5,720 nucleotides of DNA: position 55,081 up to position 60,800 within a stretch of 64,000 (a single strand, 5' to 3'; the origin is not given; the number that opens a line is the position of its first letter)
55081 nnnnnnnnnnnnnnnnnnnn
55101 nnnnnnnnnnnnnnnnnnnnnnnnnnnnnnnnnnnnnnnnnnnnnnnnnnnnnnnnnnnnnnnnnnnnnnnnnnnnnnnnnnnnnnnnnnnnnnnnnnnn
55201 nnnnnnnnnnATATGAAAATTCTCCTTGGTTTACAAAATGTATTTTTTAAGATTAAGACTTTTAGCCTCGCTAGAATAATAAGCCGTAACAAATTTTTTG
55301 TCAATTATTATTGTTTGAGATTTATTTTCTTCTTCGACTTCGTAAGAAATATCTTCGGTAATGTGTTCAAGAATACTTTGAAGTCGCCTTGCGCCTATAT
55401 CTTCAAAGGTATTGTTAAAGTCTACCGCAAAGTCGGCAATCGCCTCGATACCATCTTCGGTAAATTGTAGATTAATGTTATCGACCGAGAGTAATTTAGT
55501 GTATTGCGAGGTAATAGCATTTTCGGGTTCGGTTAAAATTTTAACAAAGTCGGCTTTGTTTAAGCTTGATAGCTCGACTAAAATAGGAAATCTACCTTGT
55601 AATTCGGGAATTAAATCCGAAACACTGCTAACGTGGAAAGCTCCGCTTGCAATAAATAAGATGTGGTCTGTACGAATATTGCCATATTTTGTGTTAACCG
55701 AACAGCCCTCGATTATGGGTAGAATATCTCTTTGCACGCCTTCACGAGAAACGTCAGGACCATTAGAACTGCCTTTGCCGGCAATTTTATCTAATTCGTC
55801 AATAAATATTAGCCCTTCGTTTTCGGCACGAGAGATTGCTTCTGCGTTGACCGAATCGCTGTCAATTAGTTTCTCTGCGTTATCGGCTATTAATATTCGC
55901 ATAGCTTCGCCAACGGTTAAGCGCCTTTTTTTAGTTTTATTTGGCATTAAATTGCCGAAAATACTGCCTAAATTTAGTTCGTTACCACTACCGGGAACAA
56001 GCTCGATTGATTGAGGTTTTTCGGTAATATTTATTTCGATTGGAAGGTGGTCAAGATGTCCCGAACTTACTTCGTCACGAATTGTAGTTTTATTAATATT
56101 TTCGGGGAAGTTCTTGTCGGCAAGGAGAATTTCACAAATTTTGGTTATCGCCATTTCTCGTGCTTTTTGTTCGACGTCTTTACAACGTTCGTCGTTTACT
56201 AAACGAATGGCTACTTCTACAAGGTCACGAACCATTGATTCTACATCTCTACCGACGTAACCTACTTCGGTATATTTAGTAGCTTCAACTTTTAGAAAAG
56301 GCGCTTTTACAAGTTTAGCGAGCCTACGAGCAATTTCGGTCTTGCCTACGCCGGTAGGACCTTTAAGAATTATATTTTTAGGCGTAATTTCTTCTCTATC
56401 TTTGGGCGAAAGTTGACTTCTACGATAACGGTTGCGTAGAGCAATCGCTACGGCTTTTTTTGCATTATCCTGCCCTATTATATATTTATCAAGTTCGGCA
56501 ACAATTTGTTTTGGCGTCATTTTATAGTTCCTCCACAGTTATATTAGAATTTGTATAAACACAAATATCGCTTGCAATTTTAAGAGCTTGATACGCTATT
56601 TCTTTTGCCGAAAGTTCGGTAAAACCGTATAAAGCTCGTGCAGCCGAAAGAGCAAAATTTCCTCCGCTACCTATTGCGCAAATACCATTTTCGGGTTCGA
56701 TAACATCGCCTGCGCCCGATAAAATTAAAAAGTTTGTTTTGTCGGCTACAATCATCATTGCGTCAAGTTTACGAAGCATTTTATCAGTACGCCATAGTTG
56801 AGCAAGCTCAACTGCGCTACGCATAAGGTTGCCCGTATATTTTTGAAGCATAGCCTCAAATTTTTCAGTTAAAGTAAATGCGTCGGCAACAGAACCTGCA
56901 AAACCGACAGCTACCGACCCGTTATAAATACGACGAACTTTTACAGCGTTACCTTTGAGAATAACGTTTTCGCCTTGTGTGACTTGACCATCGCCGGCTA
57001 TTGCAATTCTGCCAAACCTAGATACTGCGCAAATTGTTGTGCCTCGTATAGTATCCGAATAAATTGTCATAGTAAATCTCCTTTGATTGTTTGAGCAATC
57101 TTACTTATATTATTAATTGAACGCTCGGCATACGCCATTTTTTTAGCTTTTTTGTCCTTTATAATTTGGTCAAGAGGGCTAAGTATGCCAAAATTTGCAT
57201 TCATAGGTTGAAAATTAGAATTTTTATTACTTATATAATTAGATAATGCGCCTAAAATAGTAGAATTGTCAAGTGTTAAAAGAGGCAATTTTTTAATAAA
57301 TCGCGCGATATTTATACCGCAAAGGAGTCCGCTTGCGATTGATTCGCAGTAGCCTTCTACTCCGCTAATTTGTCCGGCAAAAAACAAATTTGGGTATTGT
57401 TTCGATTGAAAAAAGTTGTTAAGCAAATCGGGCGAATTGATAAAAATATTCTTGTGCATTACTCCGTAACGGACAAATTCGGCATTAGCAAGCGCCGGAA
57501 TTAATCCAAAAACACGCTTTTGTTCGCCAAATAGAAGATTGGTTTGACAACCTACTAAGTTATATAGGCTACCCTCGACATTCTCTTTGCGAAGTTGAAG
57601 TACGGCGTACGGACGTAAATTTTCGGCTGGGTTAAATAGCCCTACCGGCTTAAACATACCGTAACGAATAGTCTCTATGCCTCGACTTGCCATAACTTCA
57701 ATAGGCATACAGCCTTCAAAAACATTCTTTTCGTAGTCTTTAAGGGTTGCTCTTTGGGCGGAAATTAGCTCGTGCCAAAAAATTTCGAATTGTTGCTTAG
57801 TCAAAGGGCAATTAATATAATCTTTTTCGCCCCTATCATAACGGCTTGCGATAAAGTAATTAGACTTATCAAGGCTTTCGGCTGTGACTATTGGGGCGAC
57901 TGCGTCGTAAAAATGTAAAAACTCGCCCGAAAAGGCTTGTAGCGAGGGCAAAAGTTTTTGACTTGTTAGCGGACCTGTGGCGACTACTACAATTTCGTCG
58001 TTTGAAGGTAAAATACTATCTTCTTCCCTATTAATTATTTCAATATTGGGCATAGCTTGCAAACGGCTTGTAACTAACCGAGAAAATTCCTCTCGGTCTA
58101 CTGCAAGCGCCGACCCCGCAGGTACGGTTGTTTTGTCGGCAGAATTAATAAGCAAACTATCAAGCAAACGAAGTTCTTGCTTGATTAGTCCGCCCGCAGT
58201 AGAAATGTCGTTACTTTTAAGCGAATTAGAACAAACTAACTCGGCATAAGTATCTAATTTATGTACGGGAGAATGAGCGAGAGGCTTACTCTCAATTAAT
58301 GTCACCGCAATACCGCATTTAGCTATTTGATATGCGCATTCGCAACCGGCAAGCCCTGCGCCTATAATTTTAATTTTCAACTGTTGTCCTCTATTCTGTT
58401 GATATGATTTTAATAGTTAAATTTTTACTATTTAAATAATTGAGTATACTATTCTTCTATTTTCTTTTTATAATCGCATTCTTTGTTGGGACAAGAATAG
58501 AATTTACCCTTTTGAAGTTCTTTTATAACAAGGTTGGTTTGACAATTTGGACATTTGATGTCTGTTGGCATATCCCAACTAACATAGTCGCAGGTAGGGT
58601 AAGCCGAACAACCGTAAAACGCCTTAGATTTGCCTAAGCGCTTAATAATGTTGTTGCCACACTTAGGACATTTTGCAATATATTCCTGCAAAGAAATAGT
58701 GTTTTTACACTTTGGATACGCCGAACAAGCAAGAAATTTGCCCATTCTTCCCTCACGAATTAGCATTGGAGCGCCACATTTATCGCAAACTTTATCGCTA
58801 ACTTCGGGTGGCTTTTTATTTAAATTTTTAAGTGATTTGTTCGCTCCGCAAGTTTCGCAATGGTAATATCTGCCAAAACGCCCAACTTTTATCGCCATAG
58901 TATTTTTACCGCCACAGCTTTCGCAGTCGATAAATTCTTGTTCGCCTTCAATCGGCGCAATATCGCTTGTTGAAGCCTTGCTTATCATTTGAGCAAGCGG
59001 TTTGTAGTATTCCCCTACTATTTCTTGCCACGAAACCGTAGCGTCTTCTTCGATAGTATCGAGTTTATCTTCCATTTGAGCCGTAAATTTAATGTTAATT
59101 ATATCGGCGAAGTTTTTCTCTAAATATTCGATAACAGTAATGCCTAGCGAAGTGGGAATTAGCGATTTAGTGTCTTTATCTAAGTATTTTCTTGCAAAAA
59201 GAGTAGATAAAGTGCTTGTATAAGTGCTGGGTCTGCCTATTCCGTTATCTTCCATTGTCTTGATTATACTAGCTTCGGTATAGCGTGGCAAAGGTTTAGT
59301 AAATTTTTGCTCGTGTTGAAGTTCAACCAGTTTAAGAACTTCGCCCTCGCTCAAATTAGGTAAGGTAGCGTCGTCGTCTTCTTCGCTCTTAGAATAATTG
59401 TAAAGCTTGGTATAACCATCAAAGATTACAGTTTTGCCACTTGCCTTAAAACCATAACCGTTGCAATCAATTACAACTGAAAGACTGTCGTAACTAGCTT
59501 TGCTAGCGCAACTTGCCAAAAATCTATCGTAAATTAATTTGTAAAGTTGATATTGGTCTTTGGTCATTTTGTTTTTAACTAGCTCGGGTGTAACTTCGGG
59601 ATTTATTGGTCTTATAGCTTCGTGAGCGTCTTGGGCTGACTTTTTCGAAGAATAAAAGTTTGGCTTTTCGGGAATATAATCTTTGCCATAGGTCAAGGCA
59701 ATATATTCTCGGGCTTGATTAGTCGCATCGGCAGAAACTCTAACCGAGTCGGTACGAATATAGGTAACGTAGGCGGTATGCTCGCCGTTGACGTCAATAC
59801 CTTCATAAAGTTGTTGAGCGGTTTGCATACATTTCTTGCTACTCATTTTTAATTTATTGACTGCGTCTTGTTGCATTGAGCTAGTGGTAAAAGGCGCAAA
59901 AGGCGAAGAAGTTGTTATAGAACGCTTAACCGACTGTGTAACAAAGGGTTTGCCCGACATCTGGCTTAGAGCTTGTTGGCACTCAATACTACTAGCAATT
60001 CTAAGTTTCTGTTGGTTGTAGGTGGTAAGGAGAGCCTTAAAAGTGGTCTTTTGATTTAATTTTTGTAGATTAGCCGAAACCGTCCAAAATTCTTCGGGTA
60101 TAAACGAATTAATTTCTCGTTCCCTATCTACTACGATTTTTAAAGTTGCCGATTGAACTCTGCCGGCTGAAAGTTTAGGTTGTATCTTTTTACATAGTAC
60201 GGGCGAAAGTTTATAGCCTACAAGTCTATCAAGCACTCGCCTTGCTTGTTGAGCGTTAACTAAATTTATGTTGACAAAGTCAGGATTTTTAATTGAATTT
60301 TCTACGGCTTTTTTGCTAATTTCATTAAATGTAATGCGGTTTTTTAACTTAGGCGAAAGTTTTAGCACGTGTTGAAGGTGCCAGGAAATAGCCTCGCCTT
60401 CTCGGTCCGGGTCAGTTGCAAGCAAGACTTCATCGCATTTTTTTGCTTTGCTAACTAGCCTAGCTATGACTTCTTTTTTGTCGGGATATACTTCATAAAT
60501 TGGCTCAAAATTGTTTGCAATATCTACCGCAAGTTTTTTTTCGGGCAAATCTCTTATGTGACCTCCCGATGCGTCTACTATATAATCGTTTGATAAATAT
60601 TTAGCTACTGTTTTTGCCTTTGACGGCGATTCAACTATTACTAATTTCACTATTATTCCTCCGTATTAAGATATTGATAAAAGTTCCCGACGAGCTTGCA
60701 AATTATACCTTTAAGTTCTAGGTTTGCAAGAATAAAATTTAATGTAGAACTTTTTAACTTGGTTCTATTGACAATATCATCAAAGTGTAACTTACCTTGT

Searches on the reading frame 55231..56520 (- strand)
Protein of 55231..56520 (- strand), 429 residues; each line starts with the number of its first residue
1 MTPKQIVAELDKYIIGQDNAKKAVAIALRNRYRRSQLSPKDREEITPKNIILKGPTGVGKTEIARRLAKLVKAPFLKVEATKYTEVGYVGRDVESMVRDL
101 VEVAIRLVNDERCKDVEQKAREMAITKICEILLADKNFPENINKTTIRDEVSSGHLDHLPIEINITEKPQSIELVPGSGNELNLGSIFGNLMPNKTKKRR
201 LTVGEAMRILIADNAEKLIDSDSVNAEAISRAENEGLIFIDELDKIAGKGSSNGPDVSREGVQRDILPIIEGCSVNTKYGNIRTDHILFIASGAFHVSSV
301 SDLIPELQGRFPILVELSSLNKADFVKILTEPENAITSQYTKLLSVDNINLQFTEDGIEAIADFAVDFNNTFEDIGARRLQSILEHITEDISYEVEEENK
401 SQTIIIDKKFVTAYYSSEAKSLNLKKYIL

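Call 20: search_protein_families(library=ncbifam, proteins=[window:55231-56520:-], max_evalue=1e-10)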
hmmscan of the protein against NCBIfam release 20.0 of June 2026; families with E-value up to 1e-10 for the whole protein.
window:55231-56520:- (429 aa): 4 families
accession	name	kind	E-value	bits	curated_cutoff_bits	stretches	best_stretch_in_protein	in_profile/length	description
TIGR00390.1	hslU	equivalog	2.5e-169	563.9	362.45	1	1-429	1-441/441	ATP-dependent protease ATPase subunit HslU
NF003745.1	PRK05342.1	equivalog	1.9e-71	241.2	359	3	2-104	61-166/418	ATP-dependent Clp protease ATP-binding subunit ClpX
TIGR00382.1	clpX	equivalog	6e-62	210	370.75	2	2-104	68-174/414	ATP-dependent protease ATP-binding subunit ClpX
TIGR02639.1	ClpA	equivalog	1.7e-13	49.7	993.15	0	6-91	451-531/734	ATP-dependent Clp protease ATP-binding subunit ClpA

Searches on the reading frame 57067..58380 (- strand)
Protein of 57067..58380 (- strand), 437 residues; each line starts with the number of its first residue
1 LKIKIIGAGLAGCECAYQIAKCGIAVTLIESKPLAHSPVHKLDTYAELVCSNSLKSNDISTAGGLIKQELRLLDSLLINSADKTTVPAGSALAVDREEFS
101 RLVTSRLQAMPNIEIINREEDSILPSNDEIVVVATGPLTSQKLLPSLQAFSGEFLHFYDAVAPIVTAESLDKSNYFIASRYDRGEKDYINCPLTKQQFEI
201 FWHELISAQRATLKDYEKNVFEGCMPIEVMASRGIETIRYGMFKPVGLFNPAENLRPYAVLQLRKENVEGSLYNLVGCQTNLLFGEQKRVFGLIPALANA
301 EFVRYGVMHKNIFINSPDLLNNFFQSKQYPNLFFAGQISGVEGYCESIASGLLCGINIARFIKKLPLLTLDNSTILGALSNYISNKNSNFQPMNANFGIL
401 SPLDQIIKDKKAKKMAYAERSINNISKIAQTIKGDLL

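Call 20: search_protein_families(library=ncbifam, proteins=[window:57067-58380:-], max_evalue=1e-10)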
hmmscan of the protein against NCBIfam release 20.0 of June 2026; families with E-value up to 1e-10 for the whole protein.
window:57067-58380:- (437 aa): 3 families
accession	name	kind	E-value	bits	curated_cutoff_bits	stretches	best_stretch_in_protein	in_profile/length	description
NF003739.0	PRK05335.1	equivalog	1.3e-182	607.5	262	1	2-432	5-438/441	methylenetetrahydrofolate--tRNA-(uracil(54)-C(5))-methyltransferase (FADH(2)-oxidizing) TrmFO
TIGR00137.1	gid_trmFO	equivalog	7.5e-172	572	428.65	1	2-432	2-433/433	FADH(2)-oxidizing methylenetetrahydrofolate--tRNA-(uracil(54)-C(5))-methyltransferase TrmFO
TIGR00136.1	mnmG_gidA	equivalog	9.6e-21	73.7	524.85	1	272-382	300-410/616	tRNA uridine-5-carboxymethylaminomethyl(34) synthesis enzyme MnmG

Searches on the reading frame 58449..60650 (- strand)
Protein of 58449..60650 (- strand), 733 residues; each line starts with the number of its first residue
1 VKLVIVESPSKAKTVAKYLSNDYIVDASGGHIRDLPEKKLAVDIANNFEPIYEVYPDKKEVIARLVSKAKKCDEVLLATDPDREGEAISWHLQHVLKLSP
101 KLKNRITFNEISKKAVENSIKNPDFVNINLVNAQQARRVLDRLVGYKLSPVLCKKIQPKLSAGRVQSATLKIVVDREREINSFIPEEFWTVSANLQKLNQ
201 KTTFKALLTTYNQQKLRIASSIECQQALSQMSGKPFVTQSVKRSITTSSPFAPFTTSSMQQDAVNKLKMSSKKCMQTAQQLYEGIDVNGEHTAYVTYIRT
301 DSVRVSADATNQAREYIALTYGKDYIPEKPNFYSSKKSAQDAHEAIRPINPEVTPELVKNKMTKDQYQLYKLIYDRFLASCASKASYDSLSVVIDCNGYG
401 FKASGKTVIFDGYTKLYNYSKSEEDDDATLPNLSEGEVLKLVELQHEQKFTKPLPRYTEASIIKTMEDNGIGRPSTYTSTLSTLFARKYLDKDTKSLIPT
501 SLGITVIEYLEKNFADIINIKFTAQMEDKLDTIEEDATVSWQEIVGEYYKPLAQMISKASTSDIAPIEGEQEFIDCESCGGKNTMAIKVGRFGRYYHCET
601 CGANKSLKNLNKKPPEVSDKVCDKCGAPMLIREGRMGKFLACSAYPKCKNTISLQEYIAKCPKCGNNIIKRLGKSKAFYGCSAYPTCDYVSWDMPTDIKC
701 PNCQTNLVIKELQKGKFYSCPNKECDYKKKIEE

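Call 20: search_protein_families(library=ncbifam, proteins=[window:58449-60650:-], max_evalue=1e-10)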
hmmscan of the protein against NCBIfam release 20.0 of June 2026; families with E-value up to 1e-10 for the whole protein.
window:58449-60650:- (733 aa): 12 families
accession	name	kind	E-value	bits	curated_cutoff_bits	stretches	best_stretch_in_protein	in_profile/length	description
TIGR01051.1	topA_bact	equivalog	6.3e-228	758.8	456.4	1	3-604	1-628/632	type I DNA topoisomerase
NF004966.0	PRK06319.1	equivalog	2.1e-193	644.8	868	1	3-691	5-729/862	DNA topoisomerase I/SWI domain fusion protein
NF006451.0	PRK08780.1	equivalog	5.8e-167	557.5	1265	1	2-598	4-614/824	DNA topoisomerase I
TIGR01054.1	rgy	equivalog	1.3e-86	291.3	471.7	1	56-550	703-1167/1172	reverse gyrase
TIGR01057.1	topA_arch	equivalog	4.6e-81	272.9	458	1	24-598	41-612/618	DNA topoisomerase I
NF005829.0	PRK07726.1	subfamily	8.2e-76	256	597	1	60-612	84-649/669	DNA topoisomerase 3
NF005555.0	PRK07220.1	equivalog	1.1e-75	255.5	635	1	56-600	82-615/740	DNA topoisomerase I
NF004438.0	PRK05776.1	equivalog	5.9e-74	249.4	793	1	19-563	47-586/677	DNA topoisomerase I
TIGR01056.1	topB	subfamily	2.3e-67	228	515.75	1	61-628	87-620/706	DNA topoisomerase III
NF011532.0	PRK14973.1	equivalog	2.2e-65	221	930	1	56-558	81-566/936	DNA topoisomerase I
NF006032.0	PRK08173.1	equivalog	3.1e-40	137.7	1058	1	57-603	83-648/863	DNA topoisomerase III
NF011313.0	PRK14724.1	equivalog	2e-24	85.4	1088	1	66-582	93-653/988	DNA topoisomerase III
